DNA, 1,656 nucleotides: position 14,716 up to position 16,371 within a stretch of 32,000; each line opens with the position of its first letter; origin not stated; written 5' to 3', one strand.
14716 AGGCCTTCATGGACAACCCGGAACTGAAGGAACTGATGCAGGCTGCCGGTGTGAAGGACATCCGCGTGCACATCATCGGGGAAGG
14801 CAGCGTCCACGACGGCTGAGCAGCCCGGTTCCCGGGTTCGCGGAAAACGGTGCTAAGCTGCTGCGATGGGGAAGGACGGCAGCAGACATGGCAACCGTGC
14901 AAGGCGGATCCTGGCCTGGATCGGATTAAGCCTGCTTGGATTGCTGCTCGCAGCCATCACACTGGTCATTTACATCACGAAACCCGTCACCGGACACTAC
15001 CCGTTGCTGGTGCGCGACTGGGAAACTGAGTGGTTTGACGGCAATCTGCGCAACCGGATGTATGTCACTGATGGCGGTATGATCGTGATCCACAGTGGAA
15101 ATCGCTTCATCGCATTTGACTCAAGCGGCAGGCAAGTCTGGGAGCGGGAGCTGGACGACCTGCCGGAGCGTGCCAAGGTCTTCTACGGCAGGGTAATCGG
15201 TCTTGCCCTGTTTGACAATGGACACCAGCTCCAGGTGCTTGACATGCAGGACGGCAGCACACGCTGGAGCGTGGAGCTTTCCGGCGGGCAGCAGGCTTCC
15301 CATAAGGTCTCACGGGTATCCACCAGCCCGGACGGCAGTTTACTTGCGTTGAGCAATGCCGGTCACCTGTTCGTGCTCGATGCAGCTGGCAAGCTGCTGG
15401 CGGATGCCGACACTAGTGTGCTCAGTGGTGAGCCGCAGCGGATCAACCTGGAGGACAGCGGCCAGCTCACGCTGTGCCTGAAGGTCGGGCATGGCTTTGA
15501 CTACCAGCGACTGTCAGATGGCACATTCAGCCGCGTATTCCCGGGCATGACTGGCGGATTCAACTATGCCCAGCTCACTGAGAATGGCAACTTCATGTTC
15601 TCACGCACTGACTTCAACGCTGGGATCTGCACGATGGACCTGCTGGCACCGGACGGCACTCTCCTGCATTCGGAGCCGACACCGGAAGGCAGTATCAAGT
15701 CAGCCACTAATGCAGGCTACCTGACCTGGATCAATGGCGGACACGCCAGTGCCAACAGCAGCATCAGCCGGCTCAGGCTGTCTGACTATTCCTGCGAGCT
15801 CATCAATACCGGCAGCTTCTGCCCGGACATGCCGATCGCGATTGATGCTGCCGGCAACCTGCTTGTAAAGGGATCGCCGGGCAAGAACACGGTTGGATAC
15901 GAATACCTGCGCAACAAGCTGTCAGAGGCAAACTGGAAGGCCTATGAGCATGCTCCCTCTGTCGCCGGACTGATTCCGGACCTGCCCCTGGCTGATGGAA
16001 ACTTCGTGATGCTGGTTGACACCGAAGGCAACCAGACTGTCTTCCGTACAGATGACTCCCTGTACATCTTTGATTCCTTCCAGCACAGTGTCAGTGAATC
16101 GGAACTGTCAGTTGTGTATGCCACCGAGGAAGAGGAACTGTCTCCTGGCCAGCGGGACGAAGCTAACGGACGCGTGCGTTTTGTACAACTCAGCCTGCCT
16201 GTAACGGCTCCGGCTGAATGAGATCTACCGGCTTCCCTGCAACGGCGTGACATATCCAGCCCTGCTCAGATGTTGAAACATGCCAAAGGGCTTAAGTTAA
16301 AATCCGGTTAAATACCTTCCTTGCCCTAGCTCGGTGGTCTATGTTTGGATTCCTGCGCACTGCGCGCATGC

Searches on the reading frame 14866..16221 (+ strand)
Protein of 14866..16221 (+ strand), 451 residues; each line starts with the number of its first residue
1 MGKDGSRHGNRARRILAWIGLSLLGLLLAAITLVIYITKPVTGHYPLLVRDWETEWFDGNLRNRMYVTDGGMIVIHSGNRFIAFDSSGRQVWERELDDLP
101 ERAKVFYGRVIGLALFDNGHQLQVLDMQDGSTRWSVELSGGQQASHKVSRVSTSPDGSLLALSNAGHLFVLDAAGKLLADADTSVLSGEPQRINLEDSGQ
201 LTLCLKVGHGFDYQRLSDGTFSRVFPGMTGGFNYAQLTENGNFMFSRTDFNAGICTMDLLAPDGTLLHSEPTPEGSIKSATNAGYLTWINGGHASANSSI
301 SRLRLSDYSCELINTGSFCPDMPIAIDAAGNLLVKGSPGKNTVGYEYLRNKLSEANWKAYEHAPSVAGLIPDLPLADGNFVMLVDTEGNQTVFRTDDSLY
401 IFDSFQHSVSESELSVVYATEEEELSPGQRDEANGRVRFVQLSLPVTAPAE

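Call 16: search_protein_families(library=pfam, proteins=[window:14866-16221:+], max_evalue=0.001)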
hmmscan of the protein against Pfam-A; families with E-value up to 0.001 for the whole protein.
window:14866-16221:+ (451 aa): 1 family
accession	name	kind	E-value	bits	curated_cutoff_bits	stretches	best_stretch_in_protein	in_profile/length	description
PF13360.13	PQQ_2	-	5.2e-10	39.8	27.6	1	52-181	17-144/233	Outer membrane protein assembly factor BamB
